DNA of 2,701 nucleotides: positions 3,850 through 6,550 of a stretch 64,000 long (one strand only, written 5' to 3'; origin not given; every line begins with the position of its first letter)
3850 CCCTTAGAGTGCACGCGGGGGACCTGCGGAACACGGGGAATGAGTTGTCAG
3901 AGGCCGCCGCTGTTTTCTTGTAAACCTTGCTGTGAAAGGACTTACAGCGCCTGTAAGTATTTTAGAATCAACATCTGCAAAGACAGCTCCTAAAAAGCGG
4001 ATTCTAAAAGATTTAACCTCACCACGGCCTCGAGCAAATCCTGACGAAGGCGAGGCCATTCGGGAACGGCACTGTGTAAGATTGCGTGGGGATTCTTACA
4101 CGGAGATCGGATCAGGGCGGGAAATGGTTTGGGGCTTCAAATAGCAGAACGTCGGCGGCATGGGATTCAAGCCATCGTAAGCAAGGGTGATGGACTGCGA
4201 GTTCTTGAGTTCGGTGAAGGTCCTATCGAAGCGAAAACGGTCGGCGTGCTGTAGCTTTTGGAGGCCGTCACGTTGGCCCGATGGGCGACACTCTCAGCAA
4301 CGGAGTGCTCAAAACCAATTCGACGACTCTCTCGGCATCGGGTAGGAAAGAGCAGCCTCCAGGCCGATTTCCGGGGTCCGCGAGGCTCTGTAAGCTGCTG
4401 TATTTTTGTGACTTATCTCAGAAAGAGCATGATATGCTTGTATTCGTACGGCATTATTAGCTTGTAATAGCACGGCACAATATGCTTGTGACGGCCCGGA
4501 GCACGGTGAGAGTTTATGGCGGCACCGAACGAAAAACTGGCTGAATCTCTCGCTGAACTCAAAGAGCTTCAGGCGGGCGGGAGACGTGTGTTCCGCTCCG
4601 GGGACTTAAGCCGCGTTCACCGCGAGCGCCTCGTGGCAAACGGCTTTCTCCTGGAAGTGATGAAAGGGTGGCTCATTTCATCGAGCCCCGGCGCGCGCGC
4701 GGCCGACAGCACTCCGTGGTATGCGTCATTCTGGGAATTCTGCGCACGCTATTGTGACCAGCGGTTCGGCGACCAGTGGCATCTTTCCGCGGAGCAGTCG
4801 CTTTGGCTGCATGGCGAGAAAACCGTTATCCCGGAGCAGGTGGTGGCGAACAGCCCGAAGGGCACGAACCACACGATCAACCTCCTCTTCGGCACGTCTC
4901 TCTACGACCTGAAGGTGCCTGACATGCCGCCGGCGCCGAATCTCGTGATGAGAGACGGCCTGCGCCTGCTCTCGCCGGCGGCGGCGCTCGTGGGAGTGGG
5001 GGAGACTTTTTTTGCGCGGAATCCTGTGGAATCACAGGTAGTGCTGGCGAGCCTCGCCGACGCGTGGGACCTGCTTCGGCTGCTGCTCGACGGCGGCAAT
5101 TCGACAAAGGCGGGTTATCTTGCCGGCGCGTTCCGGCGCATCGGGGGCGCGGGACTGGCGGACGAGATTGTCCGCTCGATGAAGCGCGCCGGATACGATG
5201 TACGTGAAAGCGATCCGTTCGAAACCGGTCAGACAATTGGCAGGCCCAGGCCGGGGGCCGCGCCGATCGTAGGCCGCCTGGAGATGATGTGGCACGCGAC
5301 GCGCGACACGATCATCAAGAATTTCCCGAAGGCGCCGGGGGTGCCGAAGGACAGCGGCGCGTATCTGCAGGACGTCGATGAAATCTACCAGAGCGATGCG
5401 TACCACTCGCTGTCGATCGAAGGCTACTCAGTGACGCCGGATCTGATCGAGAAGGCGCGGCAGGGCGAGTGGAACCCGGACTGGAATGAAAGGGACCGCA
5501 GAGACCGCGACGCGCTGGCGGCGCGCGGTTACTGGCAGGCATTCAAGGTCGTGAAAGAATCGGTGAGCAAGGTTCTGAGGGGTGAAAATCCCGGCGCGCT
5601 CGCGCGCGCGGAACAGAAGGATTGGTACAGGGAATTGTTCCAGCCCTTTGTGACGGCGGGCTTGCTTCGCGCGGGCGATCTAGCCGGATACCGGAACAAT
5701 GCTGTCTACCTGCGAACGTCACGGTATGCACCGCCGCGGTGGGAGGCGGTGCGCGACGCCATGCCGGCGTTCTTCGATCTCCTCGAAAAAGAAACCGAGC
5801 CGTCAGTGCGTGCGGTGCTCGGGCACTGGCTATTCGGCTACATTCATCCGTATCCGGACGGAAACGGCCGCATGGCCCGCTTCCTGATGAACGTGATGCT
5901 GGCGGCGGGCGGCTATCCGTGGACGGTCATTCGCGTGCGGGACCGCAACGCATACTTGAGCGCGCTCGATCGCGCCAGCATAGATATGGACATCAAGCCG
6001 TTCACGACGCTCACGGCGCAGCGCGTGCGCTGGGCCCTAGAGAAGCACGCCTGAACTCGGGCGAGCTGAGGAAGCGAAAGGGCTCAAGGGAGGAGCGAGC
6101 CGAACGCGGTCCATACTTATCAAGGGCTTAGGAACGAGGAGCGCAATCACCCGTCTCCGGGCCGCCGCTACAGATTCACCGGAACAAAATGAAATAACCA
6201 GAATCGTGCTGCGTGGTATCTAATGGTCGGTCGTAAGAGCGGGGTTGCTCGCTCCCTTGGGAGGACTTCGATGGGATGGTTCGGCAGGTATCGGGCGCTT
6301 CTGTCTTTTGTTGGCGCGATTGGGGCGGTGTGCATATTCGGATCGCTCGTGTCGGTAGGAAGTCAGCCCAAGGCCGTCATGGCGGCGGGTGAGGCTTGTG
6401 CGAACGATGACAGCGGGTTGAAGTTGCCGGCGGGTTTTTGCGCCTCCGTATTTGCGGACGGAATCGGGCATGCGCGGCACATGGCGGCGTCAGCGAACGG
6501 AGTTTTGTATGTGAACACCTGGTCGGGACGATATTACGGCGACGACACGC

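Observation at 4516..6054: Single-gene AbiEi-like regulator/Fic fusion: candidate self-contained toxin-antitoxin or anti-phage system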

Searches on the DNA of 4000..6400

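Call 44: search_rna_families(source=window, start=4000, end=6400, threshold=evalue, max_evalue=1)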
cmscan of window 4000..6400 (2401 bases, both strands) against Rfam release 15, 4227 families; matches with E-value up to 1: 0.
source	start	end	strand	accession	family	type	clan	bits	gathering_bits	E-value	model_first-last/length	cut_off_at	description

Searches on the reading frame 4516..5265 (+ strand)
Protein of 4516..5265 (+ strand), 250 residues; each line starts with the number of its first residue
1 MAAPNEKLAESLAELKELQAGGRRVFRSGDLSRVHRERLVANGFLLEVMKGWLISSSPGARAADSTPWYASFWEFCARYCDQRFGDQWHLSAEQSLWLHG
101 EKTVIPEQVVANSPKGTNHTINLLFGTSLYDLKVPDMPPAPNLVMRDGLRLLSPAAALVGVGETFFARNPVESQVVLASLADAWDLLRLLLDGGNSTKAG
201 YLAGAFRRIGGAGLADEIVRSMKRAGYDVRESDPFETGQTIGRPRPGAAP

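Call 20: search_protein_representatives(protein=window:4516-5265:+)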
Query: 250 residues. Proteins with E-value up to 0.001 (for the whole library): 1230; up to 1e-10: 744; up to 1e-30: 179. The best 150 are listed.
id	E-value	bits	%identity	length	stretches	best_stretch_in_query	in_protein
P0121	1.2e-95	336.1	63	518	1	1-241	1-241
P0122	1.8e-85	302.8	68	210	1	1-210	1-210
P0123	7.7e-85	300.7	57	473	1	3-249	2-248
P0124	4.0e-78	278.7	52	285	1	3-247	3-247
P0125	7.7e-75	267.9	54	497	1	1-241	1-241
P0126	1.5e-74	266.9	54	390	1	5-237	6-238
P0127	5.7e-74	265.1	55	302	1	1-241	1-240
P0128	3.5e-73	262.5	63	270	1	47-237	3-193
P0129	1.8e-69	250.3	52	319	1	2-248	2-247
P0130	1.0e-68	247.9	53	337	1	20-246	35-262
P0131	1.7e-67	243.8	73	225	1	1-153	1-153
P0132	2.0e-67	243.7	66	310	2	113-238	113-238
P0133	6.5e-67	242.0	58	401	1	49-250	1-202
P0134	2.2e-64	233.7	51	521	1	1-237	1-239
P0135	5.2e-64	232.5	57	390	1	36-240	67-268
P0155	2.7e-53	197.4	45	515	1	1-241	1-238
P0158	8.8e-52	192.4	43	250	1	3-239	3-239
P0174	3.6e-48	180.6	44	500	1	6-237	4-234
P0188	1.8e-44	168.4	46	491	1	7-248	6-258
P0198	5.9e-43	163.5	40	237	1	5-233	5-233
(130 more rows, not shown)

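Call 22: search_protein_families(library=pfam, alignment_id=A1, max_evalue=0.01)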
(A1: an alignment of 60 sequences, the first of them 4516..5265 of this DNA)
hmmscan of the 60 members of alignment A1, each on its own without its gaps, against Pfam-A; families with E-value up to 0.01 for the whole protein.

A. member 1, window:4516-5265:+ (250 aa): 0 families

B. families by the number of members that match (of 60 scanned): 10 families
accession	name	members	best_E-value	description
PF02661.23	Fic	29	5.7e-15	Fic/DOC family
PF00805.28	Pentapeptide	1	1.1e-18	Pentapeptide repeats (8 copies)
PF13599.13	Pentapeptide_4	1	1.2e-12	Pentapeptide repeat region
PF13576.12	Pentapeptide_3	1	1.3e-09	Pentapeptide repeats (9 copies)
PF23894.2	LD_SV2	1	1e-08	SV2A/B/C luminal domain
PF19102.7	DUF5789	1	0.0019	Family of unknown function (DUF5789)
PF25158.1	ABCA11_C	1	0.0041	ABC transporter A family member 11-like, C-terminal domain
PF22181.1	TarS_linker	1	0.006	Glycosyl transferase TarS linker domain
PF24665.1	DUF7652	1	0.0069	Domain of unknown function (DUF7652)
PF17243.7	POTRA_TamA_1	1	0.0078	POTRA domain TamA domain 1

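Call 28: predict_structure(alignment_id=A1)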
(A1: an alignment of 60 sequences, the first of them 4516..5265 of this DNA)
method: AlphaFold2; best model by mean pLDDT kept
length: 250 residues; sequences in the alignment: 60
mean_pLDDT: 95.0   pTM: 0.88
mean pLDDT of the five models: 95.0, 94.7, 94.5, 94.5, 94.2
residues with pLDDT >= 90: 232; 70-90: 3; 50-70: 14; < 50: 1
segments of 3 or more residues with pLDDT < 50: none
pLDDT, mean of each block of 10 residues (from residue 1): 92 98 97 98 98 97 95 98 98 98 97 98 98 98 98 98 96 98 98 98 98 98 98 80 54
secondary structure, 60 per line:
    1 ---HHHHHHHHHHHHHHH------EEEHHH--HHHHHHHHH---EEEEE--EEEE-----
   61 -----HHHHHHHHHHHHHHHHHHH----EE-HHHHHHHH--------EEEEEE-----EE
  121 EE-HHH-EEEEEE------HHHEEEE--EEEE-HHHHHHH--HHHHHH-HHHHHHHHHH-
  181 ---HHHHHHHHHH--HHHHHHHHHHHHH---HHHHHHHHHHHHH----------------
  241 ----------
elements in order: H4-18 E25-27 H33-41 E45-49 E52-55 H66-84 H92-99 E108-113 E119-122 E128-133 E143-146 E149-152 H154-160 H163-168 H170-179 H184-193 H196-208 H212-224

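Call 31: fold_search(model_id=the predicted structure, library=pdb)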
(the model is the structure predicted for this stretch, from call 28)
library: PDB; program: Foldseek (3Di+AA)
matches with E <= 10: 98; with E <= 0.001: 1
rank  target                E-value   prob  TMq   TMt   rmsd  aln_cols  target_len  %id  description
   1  6y8q_A                6.9e-05  1.00  0.42  0.50   7.5       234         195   10  AbiEi antitoxin from Streptococcus agalactiae (released 2020-12-16)
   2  6y8q_D                2.0e-03  1.00  0.36  0.46   8.2       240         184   10  AbiEi antitoxin from Streptococcus agalactiae (released 2020-12-16)
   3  1zel_A                4.2e-03  1.00  0.52  0.46   6.0       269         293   19  Crystal structure of RV2827C protein from Mycobacterium tuberculosis (released 2006-05-02)
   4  4o8s                  5.8e-02  0.90  0.36  0.38   7.1       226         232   12  Crystal structure of JHP933 from Helicobacter pylori (released 2014-09-10)
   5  4ok0_A                6.9e-02  0.91  0.38  0.41   8.0       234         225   10  Crystal structure of putative nucleotidyltransferase from H. pylori (released 2014-04-09)
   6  4wse_B                6.9e-02  0.57  0.28  0.15  12.2       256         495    8  Crystal structure of the Mimivirus polyadenylate synthase (released 2015-04-01)
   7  4ok0_B                8.2e-02  0.85  0.36  0.39   9.8       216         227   11  Crystal structure of putative nucleotidyltransferase from H. pylori (released 2014-04-09)
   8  4p37_A                1.0e-01  0.69  0.30  0.16  11.1       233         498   10  Crystal structure of the Megavirus polyadenylate synthase (released 2015-04-01)
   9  4p37_B                1.4e-01  0.72  0.30  0.16  11.0       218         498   10  Crystal structure of the Megavirus polyadenylate synthase (released 2015-04-01)
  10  4wse_A                1.4e-01  0.54  0.28  0.16  10.8       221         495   10  Crystal structure of the Mimivirus polyadenylate synthase (released 2015-04-01)
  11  5kqj_MODEL_1_A        1.5e-01  0.82  0.33  0.42   5.7       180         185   10  Solution Structure of Antibiotic-Resistance Factor ANT(2'')-Ia Reveals Substrate-Regulated Conformation Dynami (released 2017-07-12)
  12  5cfu                  3.8e-01  0.47  0.29  0.39   6.0       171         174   10  Crystal Structure of ANT(2")-Ia in complex with adenylyl-2"-tobramycin (released 2016-07-20)
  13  3owg_A                5.1e-01  0.51  0.29  0.18   5.3       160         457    6  Crystal structure of vaccinia virus Polyadenylate polymerase(vp55) (released 2011-09-21)
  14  4wqk                  7.5e-01  0.41  0.32  0.42   5.4       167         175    8  Crystal structure of aminoglycoside nucleotidylyltransferase ANT(2")-Ia, apo form (released 2014-11-12)
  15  9bz0_f                1.2e+00  0.38  0.20  0.21   8.4       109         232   15  Structure of an STK19-containing TC-NER complex (released 2024-12-25)
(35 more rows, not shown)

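Call 62: find_encoding_contigs(protein=P0188, flank=3000, max_places=2)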
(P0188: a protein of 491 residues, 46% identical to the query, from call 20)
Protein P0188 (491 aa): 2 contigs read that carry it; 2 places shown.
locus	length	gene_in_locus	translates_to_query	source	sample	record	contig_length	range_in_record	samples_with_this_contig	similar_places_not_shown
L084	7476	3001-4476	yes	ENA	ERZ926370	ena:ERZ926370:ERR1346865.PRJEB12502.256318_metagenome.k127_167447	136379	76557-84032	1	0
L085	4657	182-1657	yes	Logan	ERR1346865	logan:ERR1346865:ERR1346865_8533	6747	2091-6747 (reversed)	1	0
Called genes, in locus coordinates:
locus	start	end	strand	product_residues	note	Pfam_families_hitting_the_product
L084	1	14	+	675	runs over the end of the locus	PF11992:TgpA_N, PF01841:Transglut_core, PF13559:DUF4129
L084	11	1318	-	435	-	PF07690:MFS_1, PF11700:ATG22, PF13347:MFS_2 (weak), PF07690:MFS_1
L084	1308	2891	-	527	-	PF00009:GTP_EFTU, PF22042:EF-G_D2, PF03144:GTP_EFTU_D2, PF16658:RF3_C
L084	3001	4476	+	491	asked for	-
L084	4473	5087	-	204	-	PF00440:TetR_N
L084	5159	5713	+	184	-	PF00857:Isochorismatase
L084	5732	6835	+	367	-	PF05145:AbrB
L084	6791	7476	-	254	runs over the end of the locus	-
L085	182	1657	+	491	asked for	-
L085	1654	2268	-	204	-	PF00440:TetR_N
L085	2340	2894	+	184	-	PF00857:Isochorismatase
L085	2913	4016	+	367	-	PF05145:AbrB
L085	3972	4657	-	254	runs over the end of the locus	-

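Call 64: find_encoding_contigs(protein=P0174, flank=3000, max_places=2)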
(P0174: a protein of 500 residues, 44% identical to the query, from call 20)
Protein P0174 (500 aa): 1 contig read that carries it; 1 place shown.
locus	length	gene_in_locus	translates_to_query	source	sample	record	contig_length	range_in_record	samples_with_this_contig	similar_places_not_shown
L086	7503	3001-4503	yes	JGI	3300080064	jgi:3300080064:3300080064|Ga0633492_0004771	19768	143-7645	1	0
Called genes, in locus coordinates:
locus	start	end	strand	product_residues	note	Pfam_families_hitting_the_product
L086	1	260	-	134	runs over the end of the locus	?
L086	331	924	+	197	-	PF11937:DUF3455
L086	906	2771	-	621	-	-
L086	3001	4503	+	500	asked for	-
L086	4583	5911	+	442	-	PF00890:FAD_binding_2 (weak), PF01266:DAO, PF01494:FAD_binding_3, PF07992:Pyr_redox_2 (faint), PF12831:FAD_oxidored (faint)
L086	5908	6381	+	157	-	PF07080:DUF1348, PF12680:SnoaL_2 (weak)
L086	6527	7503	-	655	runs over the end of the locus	PF00989:PAS (faint), PF08448:PAS_4 (weak), PF13426:PAS_9 (faint), PF08448:PAS_4, PF00512:HisKA, PF02518:HATPase_c, PF00072:Response_reg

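Call 65: find_encoding_contigs(protein=P0155, flank=3000, max_places=2)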
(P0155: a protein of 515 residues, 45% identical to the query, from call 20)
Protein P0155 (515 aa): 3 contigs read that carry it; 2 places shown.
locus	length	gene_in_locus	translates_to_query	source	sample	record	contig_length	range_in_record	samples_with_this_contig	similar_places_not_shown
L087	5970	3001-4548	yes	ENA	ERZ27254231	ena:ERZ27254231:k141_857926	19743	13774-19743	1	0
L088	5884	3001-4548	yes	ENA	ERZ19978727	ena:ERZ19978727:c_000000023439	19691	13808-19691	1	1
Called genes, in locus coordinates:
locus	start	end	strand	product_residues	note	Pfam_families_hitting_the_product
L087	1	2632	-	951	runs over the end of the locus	PF16874:Glyco_hydro_36C (weak)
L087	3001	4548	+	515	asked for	PF02661:Fic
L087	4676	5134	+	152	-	-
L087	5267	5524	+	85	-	-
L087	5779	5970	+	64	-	?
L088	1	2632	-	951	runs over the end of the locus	PF16874:Glyco_hydro_36C (weak)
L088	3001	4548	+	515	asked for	PF02661:Fic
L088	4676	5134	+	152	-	-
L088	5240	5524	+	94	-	-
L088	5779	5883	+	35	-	?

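Call 69: find_encoding_contigs(protein=P0158, flank=4000, max_places=3)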
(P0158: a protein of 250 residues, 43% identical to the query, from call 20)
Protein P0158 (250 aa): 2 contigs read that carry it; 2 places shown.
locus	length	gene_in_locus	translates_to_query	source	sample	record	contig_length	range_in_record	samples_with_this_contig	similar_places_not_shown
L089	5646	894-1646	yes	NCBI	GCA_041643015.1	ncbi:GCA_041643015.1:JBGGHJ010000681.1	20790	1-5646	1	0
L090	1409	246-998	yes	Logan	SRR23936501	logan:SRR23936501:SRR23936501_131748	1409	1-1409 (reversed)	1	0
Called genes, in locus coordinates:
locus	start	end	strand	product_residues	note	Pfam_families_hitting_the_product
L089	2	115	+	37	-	?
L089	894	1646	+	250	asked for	-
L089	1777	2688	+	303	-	PF03976:PPK2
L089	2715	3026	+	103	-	-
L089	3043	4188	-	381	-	PF00149:Metallophos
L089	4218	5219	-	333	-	-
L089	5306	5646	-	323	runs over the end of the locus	PF03401:TctC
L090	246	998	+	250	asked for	-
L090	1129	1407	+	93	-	?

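Call 70: find_encoding_contigs(protein=P0198, flank=4000, max_places=3)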
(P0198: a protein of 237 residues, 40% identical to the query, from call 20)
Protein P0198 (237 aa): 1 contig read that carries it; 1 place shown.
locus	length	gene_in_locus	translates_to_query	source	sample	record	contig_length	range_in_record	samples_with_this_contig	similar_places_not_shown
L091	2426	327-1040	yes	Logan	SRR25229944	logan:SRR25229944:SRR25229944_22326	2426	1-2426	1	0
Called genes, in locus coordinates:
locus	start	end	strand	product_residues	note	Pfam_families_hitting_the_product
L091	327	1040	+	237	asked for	-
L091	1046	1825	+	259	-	PF02661:Fic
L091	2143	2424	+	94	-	?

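Call 89: search_solved_structures(query=A1, max_evalue=10)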
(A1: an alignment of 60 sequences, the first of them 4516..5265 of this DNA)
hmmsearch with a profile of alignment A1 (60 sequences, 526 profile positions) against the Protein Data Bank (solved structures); distinct sequences matched with E-value up to 10: 51.
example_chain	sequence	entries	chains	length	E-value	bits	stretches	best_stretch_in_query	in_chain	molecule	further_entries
6i7j_A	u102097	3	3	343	4.1e-27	98.3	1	284-513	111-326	Adenosine monophosphate-protein transferase FICD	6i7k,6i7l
6i7g_A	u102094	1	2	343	2.1e-26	95.9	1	284-513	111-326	Adenosine monophosphate-protein transferase FICD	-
4u04_A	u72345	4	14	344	2.1e-26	95.9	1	284-513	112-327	Adenosine monophosphate-protein transferase FICD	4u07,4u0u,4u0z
6i7h_A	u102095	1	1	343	2.4e-26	95.8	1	284-513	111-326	Adenosine monophosphate-protein transferase FICD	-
6i7i_A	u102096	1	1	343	2.9e-26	95.5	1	284-513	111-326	Adenosine monophosphate-protein transferase FICD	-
7b7z_A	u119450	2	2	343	3.9e-26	95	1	284-513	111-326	Protein adenylyltransferase FICD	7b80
6zmd_B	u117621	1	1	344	2.6e-25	92.3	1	284-513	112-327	Protein adenylyltransferase FICD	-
4u0s_A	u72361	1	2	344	3.1e-25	92.1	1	290-513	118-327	Adenosine monophosphate-protein transferase FICD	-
9yz5_A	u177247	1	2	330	3.8e-25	91.8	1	290-511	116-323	Protein adenylyltransferase FICD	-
5jj6_A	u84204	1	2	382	4e-19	71.9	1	389-514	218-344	Adenosine monophosphate-protein transferase FICD homolog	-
5jj7_A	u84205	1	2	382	7.2e-19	71.1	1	389-514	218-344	Adenosine monophosphate-protein transferase FICD homolog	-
4rgl_A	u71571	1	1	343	1.6e-12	50.2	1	381-516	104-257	Filamentation induced by cAMP protein Fic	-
7cb8_A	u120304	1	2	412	1.4e-11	47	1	399-509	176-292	Fic-domain containing protein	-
3cuc_A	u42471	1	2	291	1.1e-10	44.1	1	414-496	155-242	Protein of unknown function with a Fic domain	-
7xux_A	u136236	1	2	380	4.4e-10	42.1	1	391-471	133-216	Fido domain-containing protein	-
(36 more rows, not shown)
